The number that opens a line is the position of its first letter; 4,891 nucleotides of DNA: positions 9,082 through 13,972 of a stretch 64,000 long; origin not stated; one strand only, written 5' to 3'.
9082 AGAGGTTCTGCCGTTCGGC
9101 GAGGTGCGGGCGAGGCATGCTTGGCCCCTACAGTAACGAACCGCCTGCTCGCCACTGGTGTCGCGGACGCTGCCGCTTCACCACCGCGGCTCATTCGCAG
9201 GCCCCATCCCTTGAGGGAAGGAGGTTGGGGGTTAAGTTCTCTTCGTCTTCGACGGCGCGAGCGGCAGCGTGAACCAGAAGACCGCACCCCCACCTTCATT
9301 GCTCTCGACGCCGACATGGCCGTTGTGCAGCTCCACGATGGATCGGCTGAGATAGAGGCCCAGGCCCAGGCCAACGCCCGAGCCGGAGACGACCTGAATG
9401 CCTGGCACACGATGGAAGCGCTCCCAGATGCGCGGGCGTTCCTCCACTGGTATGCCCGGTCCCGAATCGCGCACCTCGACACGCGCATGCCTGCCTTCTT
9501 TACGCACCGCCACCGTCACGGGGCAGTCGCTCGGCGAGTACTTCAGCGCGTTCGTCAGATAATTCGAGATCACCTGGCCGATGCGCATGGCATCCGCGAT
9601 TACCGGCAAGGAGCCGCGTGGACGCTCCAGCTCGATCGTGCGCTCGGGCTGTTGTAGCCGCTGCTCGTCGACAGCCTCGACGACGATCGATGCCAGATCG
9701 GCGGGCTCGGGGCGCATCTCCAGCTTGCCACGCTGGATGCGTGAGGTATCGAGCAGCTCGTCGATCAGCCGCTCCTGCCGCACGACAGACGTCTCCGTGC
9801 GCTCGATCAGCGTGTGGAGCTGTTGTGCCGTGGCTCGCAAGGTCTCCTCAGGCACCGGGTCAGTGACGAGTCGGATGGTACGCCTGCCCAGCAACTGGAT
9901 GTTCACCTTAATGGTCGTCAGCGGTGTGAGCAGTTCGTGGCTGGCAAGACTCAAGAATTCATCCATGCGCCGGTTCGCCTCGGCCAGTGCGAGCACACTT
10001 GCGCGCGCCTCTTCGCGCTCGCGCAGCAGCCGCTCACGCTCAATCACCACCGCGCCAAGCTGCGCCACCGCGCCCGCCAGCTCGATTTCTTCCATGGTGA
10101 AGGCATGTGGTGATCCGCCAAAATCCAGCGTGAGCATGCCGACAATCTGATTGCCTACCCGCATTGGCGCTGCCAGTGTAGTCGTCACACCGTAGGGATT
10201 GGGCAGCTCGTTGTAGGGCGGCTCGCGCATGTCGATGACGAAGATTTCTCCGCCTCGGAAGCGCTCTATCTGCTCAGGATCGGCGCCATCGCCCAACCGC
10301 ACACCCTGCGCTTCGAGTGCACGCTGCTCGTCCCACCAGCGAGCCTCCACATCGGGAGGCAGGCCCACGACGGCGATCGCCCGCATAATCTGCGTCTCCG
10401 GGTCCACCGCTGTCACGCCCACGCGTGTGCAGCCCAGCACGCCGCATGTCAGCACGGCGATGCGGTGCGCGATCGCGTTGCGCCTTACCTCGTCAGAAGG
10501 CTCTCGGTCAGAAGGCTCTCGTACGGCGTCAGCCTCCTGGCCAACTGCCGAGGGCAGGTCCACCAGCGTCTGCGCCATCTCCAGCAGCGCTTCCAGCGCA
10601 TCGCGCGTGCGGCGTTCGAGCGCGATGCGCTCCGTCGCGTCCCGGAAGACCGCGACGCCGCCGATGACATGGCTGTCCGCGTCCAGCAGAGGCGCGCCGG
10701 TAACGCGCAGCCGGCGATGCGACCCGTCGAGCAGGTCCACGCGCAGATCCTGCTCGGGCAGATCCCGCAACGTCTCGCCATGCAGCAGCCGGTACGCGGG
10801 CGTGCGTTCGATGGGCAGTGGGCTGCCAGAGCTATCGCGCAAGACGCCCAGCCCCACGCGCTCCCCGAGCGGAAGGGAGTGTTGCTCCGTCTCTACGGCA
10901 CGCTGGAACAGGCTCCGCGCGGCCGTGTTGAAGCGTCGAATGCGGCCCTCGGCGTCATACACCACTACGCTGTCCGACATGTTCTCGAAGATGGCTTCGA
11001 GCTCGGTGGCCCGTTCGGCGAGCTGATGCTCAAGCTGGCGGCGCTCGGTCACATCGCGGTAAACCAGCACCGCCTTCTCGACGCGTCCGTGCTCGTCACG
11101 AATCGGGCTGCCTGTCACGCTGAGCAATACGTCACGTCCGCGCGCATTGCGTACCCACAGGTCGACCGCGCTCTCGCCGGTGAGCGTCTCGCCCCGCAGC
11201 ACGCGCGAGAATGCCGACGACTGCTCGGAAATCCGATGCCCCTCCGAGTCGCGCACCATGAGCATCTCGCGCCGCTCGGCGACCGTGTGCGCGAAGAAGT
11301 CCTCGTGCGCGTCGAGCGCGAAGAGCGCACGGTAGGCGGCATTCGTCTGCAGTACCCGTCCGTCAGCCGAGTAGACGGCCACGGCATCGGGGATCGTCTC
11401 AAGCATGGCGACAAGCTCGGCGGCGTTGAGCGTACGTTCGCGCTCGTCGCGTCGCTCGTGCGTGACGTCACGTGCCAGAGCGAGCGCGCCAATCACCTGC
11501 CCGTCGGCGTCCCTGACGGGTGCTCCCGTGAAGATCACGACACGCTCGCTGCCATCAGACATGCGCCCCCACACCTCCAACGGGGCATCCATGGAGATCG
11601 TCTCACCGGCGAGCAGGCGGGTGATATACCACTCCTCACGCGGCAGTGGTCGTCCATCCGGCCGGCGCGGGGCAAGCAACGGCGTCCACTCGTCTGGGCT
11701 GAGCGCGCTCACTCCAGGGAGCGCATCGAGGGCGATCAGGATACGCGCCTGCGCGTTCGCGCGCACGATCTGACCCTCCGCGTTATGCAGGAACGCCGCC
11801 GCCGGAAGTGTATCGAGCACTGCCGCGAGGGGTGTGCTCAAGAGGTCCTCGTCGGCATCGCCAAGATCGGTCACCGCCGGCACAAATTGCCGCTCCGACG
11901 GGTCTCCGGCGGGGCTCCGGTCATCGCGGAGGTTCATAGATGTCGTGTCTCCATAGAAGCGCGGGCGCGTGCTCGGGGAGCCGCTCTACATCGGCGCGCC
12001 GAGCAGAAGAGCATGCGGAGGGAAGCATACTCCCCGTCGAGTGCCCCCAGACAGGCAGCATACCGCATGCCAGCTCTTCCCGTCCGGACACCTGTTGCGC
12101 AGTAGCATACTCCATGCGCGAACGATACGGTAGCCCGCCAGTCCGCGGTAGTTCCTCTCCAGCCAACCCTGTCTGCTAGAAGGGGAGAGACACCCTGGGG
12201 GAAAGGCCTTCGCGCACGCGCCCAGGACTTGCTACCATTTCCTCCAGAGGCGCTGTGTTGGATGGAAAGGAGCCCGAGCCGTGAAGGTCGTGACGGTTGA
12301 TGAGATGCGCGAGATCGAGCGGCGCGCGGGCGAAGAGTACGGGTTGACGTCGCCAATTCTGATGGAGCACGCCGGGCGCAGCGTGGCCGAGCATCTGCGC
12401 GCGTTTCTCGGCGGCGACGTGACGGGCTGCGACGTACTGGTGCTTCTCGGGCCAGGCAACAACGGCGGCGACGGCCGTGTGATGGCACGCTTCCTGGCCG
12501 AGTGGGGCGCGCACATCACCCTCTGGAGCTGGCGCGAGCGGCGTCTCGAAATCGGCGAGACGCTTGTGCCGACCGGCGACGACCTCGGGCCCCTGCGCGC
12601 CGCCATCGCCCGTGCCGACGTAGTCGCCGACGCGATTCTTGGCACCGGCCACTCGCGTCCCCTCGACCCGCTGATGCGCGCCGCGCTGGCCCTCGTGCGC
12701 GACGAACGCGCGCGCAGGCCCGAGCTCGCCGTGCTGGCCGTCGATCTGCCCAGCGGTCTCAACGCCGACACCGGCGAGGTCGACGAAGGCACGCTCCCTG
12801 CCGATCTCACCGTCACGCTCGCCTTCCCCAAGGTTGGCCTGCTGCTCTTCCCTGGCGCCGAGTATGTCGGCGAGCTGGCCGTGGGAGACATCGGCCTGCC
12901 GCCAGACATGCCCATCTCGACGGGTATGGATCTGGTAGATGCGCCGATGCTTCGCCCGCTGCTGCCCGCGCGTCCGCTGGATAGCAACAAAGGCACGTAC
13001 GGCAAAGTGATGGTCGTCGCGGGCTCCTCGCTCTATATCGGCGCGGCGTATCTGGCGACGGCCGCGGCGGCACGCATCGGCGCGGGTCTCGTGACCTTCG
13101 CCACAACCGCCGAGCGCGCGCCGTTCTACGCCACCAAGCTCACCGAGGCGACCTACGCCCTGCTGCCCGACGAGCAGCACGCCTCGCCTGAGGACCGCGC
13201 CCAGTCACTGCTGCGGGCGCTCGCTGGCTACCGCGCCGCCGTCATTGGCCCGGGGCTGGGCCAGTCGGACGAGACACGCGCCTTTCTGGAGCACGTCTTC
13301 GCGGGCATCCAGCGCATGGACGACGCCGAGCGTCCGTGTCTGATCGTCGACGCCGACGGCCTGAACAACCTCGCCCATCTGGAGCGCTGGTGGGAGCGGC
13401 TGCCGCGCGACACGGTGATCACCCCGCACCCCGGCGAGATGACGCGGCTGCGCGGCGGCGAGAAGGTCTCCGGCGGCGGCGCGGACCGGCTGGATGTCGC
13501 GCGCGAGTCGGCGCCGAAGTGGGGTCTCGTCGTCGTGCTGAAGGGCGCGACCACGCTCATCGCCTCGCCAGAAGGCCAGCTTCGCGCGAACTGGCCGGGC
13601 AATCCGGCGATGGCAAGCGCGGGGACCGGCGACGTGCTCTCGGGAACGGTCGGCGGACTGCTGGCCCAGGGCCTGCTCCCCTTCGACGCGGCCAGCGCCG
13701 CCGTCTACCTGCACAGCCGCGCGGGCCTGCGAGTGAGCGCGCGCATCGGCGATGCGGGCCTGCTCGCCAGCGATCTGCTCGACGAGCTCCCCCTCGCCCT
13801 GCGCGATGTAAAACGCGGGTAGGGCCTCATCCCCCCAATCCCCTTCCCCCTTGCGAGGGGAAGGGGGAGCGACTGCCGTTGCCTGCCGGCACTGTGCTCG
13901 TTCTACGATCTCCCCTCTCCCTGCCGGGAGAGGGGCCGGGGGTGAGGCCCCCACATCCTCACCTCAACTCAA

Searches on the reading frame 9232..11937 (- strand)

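Call 22: search_protein_families(library=pfam, proteins=[window:9232-11937:-], max_evalue=0.00001)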
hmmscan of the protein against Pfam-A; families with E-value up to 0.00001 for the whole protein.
window:9232-11937:- (901 aa): 9 families
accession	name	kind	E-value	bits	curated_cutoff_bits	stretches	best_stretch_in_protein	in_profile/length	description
PF08448.16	PAS_4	-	1.7e-32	112.3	23.1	3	179-301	1-110/110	PAS fold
PF02518.31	HATPase_c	-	2.9e-28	99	26.4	1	782-894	2-110/111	Histidine kinase-, DNA gyrase B-, and HSP90-like ATPase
PF00989.32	PAS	-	3.3e-22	79.1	22.6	1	174-296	2-113/113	PAS fold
PF13426.13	PAS_9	-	3.6e-15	56.6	27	0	183-298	1-103/103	PAS domain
PF13188.13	PAS_8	-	2.9e-14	52.8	21.8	0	313-347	3-37/65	PAS domain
PF01590.32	GAF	-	2.2e-12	48.1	22.4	1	487-631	3-132/133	GAF domain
PF00512.31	HisKA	-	1.1e-10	41.8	26.9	1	658-737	2-66/66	His Kinase A (phospho-acceptor) domain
PF13185.12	GAF_2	-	3.4e-09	37.5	28.6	0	580-633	84-136/136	GAF domain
PF12860.13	PAS_7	-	2e-08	34.8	27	0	179-303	1-114/115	PAS fold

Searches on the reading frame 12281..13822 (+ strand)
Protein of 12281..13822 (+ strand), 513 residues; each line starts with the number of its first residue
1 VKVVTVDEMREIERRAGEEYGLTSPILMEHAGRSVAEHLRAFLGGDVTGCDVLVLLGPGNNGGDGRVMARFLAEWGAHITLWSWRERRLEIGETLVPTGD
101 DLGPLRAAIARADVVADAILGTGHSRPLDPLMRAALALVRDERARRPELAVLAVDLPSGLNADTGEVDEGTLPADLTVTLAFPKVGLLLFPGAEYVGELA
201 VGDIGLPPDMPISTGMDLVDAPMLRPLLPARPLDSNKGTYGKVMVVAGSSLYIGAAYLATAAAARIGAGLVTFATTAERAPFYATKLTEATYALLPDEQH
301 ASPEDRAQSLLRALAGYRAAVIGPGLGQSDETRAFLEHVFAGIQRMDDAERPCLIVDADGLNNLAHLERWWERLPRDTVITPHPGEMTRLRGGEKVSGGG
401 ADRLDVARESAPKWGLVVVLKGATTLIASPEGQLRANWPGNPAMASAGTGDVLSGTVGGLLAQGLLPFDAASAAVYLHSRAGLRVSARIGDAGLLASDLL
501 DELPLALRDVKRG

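Call 22: search_protein_families(library=pfam, proteins=[window:12281-13822:+], max_evalue=0.00001)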
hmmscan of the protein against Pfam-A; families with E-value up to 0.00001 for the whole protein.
window:12281-13822:+ (513 aa): 2 families
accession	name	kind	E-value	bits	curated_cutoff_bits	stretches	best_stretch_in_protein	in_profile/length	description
PF01256.23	Carb_kinase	-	3.8e-54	184.1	27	1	243-504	1-241/242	NAD(P)H-hydrate dehydratase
PF03853.21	YjeF_N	-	5.8e-32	111.4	24.9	1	26-186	3-169/169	YjeF-related protein N-terminus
